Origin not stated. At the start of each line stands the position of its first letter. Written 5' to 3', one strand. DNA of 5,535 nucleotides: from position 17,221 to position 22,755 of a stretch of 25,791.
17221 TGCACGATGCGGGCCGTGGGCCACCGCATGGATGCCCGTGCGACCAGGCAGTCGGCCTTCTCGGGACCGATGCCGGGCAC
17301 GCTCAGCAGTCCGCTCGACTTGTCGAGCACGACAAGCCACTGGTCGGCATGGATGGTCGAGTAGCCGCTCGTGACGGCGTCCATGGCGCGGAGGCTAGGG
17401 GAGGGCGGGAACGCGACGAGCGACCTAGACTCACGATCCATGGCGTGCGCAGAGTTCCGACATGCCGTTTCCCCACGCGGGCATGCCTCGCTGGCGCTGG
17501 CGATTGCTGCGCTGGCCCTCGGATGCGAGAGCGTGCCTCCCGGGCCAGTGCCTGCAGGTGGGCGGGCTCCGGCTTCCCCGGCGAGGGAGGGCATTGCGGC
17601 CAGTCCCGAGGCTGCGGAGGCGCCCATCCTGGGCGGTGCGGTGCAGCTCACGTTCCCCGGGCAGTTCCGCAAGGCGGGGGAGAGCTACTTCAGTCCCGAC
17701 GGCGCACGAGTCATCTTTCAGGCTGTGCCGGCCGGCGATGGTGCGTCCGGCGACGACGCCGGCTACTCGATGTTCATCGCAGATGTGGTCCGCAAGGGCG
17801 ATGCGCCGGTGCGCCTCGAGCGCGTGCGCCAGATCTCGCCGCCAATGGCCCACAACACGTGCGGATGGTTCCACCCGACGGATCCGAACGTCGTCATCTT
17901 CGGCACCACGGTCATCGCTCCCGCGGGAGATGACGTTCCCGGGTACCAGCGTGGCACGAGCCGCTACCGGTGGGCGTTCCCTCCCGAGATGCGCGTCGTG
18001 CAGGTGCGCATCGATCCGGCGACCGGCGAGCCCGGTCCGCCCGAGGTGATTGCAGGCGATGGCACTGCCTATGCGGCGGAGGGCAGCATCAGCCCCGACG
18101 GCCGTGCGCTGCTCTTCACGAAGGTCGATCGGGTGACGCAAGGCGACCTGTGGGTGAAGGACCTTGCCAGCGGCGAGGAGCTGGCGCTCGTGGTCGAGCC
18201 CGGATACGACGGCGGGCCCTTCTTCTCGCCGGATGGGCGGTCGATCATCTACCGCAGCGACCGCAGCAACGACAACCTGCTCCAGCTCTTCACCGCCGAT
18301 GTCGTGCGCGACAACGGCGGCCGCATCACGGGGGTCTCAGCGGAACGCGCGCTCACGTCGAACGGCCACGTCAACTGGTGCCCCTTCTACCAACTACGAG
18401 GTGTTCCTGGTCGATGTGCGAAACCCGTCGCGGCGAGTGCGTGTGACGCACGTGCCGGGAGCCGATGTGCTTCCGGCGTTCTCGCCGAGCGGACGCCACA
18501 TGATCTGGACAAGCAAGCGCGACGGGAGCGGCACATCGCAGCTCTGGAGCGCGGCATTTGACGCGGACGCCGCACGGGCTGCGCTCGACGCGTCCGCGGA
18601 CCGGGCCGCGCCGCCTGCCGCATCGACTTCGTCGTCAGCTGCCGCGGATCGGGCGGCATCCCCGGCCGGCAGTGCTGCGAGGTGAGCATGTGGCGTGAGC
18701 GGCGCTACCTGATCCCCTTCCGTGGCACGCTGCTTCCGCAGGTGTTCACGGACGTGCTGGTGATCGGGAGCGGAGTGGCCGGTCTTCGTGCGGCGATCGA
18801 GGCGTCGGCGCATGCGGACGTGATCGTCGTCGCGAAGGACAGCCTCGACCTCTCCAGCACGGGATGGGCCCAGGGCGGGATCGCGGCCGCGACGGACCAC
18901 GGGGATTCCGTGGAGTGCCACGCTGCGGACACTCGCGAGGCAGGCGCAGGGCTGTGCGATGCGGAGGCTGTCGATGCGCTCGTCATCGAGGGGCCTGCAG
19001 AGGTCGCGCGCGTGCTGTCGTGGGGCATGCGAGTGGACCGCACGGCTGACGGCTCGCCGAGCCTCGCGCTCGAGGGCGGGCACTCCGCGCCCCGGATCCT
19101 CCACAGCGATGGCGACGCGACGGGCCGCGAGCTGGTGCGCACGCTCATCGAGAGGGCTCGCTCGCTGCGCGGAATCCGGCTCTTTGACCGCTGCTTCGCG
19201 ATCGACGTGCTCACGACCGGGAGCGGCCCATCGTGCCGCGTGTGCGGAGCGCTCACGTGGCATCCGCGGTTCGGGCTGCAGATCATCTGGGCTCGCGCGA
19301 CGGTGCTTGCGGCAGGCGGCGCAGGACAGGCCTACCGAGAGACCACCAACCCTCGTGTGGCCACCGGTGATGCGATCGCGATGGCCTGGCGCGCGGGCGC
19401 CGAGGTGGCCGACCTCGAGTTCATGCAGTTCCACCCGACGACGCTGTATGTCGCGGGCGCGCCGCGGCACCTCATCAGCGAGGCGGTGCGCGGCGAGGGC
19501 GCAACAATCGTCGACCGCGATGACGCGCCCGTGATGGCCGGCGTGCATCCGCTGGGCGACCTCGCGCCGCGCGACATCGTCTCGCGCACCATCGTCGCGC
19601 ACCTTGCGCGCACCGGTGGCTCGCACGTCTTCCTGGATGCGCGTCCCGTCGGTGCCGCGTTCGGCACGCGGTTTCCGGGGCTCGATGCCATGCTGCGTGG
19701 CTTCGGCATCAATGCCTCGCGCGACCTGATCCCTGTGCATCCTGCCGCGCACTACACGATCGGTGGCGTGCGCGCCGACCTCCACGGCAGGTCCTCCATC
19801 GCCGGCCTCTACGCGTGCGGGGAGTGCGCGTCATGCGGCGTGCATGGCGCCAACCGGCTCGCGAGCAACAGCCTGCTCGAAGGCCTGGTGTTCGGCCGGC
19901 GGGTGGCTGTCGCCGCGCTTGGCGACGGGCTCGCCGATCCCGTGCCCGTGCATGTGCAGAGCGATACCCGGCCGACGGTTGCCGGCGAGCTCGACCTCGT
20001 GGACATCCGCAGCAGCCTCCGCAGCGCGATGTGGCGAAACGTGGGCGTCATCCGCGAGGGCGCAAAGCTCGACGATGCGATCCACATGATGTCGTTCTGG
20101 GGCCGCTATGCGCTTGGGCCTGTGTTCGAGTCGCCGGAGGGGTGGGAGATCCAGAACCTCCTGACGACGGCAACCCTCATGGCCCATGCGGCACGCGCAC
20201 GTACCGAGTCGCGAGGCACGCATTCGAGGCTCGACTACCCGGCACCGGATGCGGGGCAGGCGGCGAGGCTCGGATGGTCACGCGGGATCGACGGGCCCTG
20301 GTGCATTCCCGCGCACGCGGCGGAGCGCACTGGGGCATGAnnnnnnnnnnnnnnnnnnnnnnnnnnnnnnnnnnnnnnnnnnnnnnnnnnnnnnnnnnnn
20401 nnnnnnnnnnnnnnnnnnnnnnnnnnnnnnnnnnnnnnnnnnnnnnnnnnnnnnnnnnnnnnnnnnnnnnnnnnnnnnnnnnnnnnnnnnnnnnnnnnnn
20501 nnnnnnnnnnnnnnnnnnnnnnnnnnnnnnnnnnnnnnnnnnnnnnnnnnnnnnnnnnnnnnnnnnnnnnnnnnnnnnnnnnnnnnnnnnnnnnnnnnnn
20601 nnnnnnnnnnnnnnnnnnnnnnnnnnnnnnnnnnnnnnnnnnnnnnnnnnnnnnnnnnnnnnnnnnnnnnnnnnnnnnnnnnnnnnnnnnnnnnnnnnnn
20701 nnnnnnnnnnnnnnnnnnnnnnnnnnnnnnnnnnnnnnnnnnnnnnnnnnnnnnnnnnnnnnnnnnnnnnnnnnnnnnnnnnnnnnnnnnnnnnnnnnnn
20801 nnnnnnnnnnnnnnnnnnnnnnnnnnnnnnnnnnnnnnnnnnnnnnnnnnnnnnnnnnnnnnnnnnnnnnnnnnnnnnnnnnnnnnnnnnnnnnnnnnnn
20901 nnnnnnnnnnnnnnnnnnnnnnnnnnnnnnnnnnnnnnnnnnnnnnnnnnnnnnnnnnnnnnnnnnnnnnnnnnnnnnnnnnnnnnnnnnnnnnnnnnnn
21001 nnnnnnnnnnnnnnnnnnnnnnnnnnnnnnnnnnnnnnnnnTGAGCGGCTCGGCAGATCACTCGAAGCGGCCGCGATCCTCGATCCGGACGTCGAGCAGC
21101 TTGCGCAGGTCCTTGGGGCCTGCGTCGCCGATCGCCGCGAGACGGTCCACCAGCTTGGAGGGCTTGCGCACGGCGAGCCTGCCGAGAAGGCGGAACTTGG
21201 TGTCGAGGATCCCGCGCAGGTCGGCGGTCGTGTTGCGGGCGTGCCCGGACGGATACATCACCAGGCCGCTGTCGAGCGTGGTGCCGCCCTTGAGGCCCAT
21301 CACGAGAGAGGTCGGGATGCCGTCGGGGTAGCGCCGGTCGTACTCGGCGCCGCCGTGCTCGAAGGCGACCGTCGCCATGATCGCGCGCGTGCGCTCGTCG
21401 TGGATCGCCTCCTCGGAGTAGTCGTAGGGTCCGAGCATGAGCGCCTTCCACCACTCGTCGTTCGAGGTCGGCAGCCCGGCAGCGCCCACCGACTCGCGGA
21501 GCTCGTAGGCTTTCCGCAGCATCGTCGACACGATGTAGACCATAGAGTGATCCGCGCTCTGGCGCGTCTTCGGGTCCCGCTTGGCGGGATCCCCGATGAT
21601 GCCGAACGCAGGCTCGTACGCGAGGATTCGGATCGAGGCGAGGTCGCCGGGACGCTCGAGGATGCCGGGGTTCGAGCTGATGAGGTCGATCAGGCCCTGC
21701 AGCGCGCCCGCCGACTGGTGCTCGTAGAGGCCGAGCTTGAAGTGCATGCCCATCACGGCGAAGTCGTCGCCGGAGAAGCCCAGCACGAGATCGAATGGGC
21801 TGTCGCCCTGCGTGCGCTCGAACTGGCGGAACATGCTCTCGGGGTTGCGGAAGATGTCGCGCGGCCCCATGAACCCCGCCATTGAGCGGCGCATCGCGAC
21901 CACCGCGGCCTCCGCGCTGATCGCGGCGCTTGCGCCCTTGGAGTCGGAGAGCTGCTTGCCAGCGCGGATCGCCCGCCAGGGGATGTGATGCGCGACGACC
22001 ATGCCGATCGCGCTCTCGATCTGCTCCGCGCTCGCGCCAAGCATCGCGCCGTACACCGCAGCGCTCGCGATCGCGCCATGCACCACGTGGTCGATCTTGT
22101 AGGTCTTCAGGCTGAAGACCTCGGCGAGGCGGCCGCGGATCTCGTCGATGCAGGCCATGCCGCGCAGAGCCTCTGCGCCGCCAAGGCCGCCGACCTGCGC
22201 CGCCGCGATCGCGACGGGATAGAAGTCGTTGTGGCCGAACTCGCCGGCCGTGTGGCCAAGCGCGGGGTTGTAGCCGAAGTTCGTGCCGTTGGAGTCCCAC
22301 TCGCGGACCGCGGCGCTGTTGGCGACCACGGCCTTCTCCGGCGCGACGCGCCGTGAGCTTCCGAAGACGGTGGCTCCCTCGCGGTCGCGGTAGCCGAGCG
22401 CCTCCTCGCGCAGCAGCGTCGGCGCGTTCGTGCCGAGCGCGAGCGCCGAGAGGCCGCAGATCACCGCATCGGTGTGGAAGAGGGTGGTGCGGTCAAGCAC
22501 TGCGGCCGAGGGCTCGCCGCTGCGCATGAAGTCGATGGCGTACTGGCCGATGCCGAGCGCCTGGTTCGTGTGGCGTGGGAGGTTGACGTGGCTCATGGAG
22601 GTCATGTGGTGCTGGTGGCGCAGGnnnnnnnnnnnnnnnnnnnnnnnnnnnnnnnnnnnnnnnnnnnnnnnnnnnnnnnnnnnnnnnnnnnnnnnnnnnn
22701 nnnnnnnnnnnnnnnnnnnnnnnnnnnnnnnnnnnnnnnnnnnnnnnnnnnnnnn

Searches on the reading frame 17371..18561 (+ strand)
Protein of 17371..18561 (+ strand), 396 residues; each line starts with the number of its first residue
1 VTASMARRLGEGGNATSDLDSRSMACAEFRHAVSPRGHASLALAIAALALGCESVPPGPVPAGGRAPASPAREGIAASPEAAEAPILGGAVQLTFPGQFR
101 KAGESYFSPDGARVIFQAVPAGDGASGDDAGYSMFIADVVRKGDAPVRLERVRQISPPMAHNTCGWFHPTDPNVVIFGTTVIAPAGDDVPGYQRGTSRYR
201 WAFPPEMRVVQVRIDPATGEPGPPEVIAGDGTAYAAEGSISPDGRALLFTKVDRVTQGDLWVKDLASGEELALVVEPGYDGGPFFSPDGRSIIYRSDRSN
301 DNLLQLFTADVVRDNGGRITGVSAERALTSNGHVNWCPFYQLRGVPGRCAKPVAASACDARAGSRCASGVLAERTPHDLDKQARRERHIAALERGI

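Call 51: search_protein_families(library=pfam, proteins=[window:17371-18561:+], max_evalue=0.00001)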
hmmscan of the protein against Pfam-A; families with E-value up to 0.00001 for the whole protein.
window:17371-18561:+ (396 aa): 1 family
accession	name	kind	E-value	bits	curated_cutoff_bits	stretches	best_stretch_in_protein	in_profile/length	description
PF07676.18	PD40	-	1.9e-13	50.4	20.9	1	277-299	8-30/38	WD40-like Beta Propeller Repeat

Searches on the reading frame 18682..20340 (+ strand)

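Call 3: search_protein_families(library=pfam, proteins=[window:18682-20340:+], max_evalue=0.01)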
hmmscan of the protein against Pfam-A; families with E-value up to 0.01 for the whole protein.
window:18682-20340:+ (552 aa): 4 families
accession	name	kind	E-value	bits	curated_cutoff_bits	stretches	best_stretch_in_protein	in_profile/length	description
PF00890.30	FAD_binding_2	-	4.4e-84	283.5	20.4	1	24-398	1-414/414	FAD binding domain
PF02910.25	Succ_DH_flav_C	-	9.3e-14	51.9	20.8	1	487-523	54-90/130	Fumarate reductase flavoprotein C-term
PF07992.20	Pyr_redox_2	-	2.1e-07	31.1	26.1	1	24-50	2-29/291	Pyridine nucleotide-disulphide oxidoreductase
PF03486.20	HI0933_like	-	0.0011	18.9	50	0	24-52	2-31/244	HI0933-like protein Rossmann domain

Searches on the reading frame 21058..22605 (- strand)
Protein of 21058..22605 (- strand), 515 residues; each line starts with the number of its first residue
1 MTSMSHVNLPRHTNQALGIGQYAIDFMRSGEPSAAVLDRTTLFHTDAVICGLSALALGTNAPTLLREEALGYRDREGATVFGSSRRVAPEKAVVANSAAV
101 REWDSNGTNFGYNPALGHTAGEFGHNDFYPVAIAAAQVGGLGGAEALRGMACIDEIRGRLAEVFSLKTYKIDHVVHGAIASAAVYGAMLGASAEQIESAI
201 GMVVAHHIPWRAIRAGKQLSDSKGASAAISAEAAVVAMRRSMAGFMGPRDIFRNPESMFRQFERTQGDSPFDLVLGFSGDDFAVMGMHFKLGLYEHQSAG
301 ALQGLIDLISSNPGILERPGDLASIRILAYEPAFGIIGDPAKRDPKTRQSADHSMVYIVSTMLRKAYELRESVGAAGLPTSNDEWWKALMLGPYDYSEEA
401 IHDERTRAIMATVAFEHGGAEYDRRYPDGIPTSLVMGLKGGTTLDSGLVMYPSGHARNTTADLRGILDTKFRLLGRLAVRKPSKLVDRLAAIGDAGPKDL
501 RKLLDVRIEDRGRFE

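Call 3: search_protein_families(library=pfam, proteins=[window:21058-22605:-], max_evalue=0.01)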
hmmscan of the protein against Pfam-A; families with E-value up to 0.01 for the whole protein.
window:21058-22605:- (515 aa): 2 families
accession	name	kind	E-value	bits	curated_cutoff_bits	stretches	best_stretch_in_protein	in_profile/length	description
PF03972.19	MmgE_PrpD_N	-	3.5e-34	118.5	32.1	1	31-265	14-238/244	MmgE/PrpD N-terminal domain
PF19305.4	MmgE_PrpD_C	-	1.8e-14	54.3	32.1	2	392-474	73-151/173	MmgE/PrpD C-terminal domain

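Call 4: search_protein_families(library=ncbifam, proteins=[window:21058-22605:-], max_evalue=0.01)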
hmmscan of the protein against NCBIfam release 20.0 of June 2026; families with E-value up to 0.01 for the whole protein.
window:21058-22605:- (515 aa): 3 families
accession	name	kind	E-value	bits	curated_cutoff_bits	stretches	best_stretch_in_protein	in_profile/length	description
NF042438.1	PrpD_hiGCgrampos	equivalog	1.6e-26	93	950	1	53-364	54-358/499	2-methylcitrate dehydratase PrpD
NF006943.0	PRK09425.1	equivalog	3.2e-15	55.8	575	1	19-363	19-353/480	bifunctional 2-methylcitrate dehydratase/aconitate hydratase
TIGR02330.1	prpD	equivalog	3e-13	49.4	458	1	20-360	8-338/468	2-methylcitrate dehydratase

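Call 77: search_solved_structures(query=window:21058-22605:-, max_evalue=0.001)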
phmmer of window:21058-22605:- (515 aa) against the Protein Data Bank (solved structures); distinct sequences matched with E-value up to 0.001: 4.
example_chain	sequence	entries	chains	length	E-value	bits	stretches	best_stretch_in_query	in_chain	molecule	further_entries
1szq_A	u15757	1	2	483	2.7e-09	39.6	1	24-360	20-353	2-methylcitrate dehydratase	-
5mvi_E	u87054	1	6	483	8.2e-09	38.1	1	25-251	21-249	2-methylcitrate dehydratase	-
6s62_A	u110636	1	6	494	1.9e-06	30.2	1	19-256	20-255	Propionate catabolic protein PrpD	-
5mux_A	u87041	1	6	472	0.00058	22.1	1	45-337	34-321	2-methylcitrate dehydratase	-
